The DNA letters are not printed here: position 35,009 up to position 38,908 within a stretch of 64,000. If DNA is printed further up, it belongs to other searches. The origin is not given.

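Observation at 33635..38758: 1707-aa ORF of unknown function with internal duplications and glycine-zipper segments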

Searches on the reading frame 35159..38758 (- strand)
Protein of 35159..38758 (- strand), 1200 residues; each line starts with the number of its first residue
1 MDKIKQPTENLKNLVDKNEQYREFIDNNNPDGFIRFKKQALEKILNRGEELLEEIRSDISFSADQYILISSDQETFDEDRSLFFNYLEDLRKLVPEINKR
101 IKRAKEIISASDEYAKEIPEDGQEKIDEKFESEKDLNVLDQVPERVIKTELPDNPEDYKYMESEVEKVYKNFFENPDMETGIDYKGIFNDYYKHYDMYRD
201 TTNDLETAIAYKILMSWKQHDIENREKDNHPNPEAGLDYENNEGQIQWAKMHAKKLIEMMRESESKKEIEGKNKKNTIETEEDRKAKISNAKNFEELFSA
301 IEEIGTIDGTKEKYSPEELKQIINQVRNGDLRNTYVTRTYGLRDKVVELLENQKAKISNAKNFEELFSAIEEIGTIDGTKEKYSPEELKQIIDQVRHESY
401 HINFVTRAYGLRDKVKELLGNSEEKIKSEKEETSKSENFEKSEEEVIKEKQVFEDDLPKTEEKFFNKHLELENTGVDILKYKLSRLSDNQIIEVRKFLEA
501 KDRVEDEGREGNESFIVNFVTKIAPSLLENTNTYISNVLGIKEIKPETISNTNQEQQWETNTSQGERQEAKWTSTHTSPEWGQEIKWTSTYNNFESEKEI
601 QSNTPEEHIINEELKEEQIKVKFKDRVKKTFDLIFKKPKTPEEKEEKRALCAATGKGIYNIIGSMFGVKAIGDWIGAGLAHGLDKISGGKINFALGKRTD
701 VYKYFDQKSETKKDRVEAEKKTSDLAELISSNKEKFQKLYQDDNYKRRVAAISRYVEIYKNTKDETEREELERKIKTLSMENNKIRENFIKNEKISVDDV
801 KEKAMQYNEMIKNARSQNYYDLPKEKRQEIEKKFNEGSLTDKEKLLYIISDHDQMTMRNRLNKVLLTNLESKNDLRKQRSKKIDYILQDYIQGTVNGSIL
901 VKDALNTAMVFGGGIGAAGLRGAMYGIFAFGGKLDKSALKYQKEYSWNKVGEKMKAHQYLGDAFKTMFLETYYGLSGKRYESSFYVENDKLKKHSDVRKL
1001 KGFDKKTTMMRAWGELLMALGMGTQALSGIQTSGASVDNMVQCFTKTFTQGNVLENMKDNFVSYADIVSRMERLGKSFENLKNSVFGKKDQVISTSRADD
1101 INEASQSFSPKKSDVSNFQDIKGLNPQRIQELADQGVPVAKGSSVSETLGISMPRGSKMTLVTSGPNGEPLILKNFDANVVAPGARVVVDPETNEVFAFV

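Call 43: search_protein_representatives(protein=window:35159-38758:-)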
Query: 1200 residues. Proteins with E-value up to 0.001 (for the whole library): 519; up to 1e-10: 94; up to 1e-30: 14. The best 150 are listed.
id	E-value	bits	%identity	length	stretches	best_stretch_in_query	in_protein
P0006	2.6e-153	528.9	54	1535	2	610-1088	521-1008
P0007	1.4e-104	367.5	96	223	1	825-1006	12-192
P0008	1.0e-100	354.8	37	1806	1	473-1192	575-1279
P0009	1.5e-89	317.8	37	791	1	633-1188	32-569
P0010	1.1e-87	311.6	38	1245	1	655-1188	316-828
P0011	1.1e-84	301.6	36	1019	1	612-1188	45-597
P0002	6.4e-77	275.9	45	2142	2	18-369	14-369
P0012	1.3e-60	221.9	33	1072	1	646-1189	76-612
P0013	5.2e-59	216.6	35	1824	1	607-1151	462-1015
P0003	2.8e-48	181.1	44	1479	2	19-274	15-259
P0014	2.8e-43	164.5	49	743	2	119-285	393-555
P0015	3.1e-38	147.8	33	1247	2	795-1187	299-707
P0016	7.9e-38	146.5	33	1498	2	776-1137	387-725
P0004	1.9e-32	128.7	35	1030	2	286-427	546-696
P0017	1.3e-28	115.9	37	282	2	261-433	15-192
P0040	3.4e-17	78.2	36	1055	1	137-292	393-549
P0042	5.0e-17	77.6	41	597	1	285-439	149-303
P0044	2.6e-15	71.9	34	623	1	284-438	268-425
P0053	9.2e-14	66.8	35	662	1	135-265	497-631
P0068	2.9e-12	61.8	39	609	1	290-419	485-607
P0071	5.9e-12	60.8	36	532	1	120-280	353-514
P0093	7.2e-11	57.2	29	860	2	355-518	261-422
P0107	4.1e-10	54.7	35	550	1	140-264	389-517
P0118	1.1e-09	53.2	34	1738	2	235-358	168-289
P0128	1.6e-09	52.8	39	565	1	274-400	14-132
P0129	1.6e-09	52.8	33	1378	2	315-444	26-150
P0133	1.9e-09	52.5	36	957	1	259-451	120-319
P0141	3.1e-09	51.8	35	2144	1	270-419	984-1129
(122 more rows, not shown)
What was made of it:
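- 37496..37909 (-): aa 284-421: two tandem 69-aa 'R1' repeats (helix-helix-beta-hairpin-helix-helix). Most of the 519 significant hits in the exhaustive search are to this repeat (call 43).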

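Call 46: search_protein_families(library=pfam, alignment_id=A3, max_evalue=0.001)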
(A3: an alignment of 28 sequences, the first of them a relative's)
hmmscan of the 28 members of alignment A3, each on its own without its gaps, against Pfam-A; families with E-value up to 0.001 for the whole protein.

A. member 1, P0071 (532 aa): 0 families

B. families by the number of members that match (of 28 scanned): 1 family
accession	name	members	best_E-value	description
PF21603.3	Bdbt-like_TPR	1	0.00042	Bride of doubletime-like, TPR domain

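Call 50: search_protein_families(library=pfam, alignment_id=A4, max_evalue=0.001)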
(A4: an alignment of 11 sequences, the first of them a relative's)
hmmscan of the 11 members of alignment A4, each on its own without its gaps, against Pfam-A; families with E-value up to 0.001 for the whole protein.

A. member 1, P0006 (1535 aa): 0 families

B. families by the number of members that match (of 11 scanned): 0 families

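Call 51: search_protein_families(library=pfam, alignment_id=A5, max_evalue=0.001)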
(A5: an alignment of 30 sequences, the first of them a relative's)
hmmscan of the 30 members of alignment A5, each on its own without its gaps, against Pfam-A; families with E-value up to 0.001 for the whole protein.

A. member 1, P0023 (1401 aa): 0 families

B. families by the number of members that match (of 30 scanned): 8 families
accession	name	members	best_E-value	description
PF25816.1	RamC_N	3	7.4e-26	RamC, N-terminal domain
PF13672.11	PP2C_2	2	7.5e-13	Protein phosphatase 2C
PF00481.26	PP2C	2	2.4e-12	Protein phosphatase 2C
PF07228.17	SpoIIE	2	2.6e-09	Stage II sporulation protein E (SpoIIE)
PF17914.6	HopA1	1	1.4e-13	HopA1 effector protein family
PF00226.36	DnaJ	1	3e-13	DnaJ domain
PF09143.16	AvrPphF-ORF-2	1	3e-13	AvrPphF-ORF-2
PF01841.26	Transglut_core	1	4.3e-05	Transglutaminase-like superfamily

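Call 54: search_protein_families(library=pfam, proteins=[P0118, P0129, P0133, P0141, P0093, P0068, P0042, P0044, P0128], max_evalue=0.001)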
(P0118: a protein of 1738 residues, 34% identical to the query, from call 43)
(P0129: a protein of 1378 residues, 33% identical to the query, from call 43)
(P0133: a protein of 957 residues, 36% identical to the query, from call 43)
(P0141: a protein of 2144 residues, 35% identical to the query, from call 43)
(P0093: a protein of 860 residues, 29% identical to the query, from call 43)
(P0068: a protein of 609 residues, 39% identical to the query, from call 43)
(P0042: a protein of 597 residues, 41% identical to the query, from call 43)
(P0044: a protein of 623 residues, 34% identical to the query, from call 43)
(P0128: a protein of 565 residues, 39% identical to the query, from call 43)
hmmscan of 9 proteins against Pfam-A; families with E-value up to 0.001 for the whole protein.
P0118 (1738 aa): 0 families

P0129 (1378 aa): 0 families

P0133 (957 aa): 0 families

P0141 (2144 aa): 1 family
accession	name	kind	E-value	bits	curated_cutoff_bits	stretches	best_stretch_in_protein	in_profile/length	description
PF09143.16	AvrPphF-ORF-2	-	3e-13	50.5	25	1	922-986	93-168/175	AvrPphF-ORF-2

P0093 (860 aa): 0 families

P0068 (609 aa): 1 family
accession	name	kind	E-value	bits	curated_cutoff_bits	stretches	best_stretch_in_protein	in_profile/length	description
PF01841.26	Transglut_core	-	4.3e-05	24.2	23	1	345-405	31-101/108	Transglutaminase-like superfamily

P0042 (597 aa): 1 family
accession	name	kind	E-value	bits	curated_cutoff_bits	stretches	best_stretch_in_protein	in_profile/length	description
PF17914.6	HopA1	-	1.4e-13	51.5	22.7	1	408-545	18-142/170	HopA1 effector protein family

P0044 (623 aa): 0 families

P0128 (565 aa): 0 families
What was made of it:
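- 37496..37909 (-): Elsewhere it sits next to HopA1, AvrPphF-ORF-2, Transglut_core, PP2C, RamC_N and DnaJ domains (calls 51, 54).
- R1 occurs next to HopA1, AvrPphF-ORF-2 and a transglutaminase-like core (calls 51, 54).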

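Call 55: list_cluster_members(proteins=[P0006, P0008, P0014, P0071, P0107, P0042, P0141, P0004, P0013, P0068])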
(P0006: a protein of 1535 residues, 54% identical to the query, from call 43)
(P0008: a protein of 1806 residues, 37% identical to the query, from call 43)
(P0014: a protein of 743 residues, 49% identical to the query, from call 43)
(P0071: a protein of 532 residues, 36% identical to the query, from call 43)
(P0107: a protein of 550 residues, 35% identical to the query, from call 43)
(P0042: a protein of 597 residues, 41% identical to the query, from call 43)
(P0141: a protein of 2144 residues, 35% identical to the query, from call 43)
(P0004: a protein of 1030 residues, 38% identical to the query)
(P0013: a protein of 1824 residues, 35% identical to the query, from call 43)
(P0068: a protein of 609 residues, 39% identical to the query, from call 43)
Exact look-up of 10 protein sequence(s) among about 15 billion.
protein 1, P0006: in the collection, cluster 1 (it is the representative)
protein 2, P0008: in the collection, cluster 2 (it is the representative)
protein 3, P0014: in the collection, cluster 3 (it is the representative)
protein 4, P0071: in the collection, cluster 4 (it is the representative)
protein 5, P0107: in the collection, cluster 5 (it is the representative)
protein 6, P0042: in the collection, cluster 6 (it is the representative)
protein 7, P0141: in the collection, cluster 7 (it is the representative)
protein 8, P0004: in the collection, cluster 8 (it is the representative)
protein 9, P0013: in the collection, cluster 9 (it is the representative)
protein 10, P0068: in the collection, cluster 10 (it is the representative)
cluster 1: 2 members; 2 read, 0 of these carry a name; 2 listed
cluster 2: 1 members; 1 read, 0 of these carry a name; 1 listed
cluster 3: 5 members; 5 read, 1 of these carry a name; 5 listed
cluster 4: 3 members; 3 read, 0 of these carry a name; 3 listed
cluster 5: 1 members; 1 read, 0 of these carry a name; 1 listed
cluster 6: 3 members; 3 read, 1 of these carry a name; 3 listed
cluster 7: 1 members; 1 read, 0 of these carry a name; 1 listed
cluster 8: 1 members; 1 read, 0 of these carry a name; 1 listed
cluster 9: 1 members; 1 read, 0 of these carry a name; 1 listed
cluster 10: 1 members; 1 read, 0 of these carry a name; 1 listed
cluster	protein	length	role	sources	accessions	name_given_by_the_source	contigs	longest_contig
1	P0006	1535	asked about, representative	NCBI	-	-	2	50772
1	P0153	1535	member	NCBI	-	-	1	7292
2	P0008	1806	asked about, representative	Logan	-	-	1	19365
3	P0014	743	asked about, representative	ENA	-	-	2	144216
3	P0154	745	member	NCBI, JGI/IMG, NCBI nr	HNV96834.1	MAG TPA: hypothetical protein PKL13_00755 [bacterium] | hypothetical protein [bacterium]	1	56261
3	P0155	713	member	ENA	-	-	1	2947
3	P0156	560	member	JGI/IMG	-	-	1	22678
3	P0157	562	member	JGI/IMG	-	-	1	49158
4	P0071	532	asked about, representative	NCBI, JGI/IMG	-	-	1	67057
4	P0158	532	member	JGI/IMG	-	-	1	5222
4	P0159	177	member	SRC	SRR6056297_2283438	-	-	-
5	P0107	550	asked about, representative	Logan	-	-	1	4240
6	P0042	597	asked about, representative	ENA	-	-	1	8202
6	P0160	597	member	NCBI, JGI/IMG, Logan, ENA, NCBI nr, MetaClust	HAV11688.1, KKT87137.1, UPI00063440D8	MAG TPA: hypothetical protein DCX32_04085 [Candidatus Moranbacteria bacterium] | MAG: hypothetical protein UW87_C0041G0003 [Candidatus Moranbacteria bacterium ... | status=active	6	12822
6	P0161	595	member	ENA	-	-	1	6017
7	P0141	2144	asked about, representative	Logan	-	-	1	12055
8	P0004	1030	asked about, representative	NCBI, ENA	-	-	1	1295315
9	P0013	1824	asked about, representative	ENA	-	-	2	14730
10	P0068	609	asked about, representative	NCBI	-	-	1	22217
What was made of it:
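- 37496..37909 (-): One such protein is from Candidatus Moranbacteria (call 55).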

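Call 57: find_encoding_contigs(protein=P0006, flank=10000, max_places=2)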
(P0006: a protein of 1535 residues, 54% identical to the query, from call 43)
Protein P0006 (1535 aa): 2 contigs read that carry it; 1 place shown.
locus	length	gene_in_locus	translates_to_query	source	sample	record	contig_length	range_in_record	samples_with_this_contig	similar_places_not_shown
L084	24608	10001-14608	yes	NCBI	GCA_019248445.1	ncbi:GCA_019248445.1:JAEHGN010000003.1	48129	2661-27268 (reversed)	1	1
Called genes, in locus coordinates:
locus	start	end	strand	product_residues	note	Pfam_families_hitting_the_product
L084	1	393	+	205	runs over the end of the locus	PF22175:Ogg-HhH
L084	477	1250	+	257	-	PF06750:A24_N_bact, PF01478:Peptidase_A24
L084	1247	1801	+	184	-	-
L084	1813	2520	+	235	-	-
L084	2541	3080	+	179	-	PF07963:N_methyl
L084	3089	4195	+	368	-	PF05345:He_PIG (weak)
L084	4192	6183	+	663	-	PF22745:Nlig-Ia, PF01653:DNA_ligase_aden, PF03120:OB_DNA_ligase, PF03119:DNA_ligase_ZBD, PF14520:HHH_5 (faint), PF12826:HHH_2, PF00533:BRCT, PF12738:PTCB-BRCT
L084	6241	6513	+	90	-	PF02686:GatC (weak)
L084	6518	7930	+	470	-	PF01425:Amidase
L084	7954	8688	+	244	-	PF13462:Thioredoxin_4, PF13098:Thioredoxin_2 (faint), PF01323:DSBA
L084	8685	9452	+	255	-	PF01790:LGT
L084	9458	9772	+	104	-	-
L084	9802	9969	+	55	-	-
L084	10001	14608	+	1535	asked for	-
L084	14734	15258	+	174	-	-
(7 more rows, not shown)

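Call 58: find_encoding_contigs(protein=P0014, flank=8000, max_places=2)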
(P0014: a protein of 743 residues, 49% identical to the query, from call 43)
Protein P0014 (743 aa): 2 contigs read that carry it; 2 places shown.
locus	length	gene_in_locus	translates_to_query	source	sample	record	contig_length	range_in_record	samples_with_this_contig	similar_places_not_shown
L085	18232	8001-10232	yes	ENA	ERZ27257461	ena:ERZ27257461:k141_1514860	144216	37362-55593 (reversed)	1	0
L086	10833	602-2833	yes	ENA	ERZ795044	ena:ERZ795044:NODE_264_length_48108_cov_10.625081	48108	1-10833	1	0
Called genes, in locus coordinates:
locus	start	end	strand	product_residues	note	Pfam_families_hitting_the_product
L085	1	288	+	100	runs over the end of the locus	-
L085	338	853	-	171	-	PF01864:CarS-like, PF01148:CTP_transf_1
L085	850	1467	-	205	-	PF01066:CDP-OH_P_transf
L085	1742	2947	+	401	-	PF13509:S1_2 (faint), PF21710:Spt6_S1 (faint), PF00575:S1, PF23459:S1_RRP5 (weak)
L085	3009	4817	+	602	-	PF00004:AAA, PF07728:AAA_5 (weak), PF17862:AAA_lid_3, PF01434:Peptidase_M41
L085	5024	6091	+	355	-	-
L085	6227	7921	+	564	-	PF05157:MshEN (weak), PF00437:T2SSE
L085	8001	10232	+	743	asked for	-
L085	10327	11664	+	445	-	PF22053:DUF6938 (weak)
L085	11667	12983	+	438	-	PF02463:SMC_N (weak), PF11398:DUF2813 (faint), PF13175:AAA_15, PF13476:AAA_23, PF13304:AAA_21, PF13175:AAA_15, PF20469:OLD-like_TOPRIM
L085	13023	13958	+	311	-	PF00892:EamA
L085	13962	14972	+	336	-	PF02449:Glyco_hydro_42 (faint)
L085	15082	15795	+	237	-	-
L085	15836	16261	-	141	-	-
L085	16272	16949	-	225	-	-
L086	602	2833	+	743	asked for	-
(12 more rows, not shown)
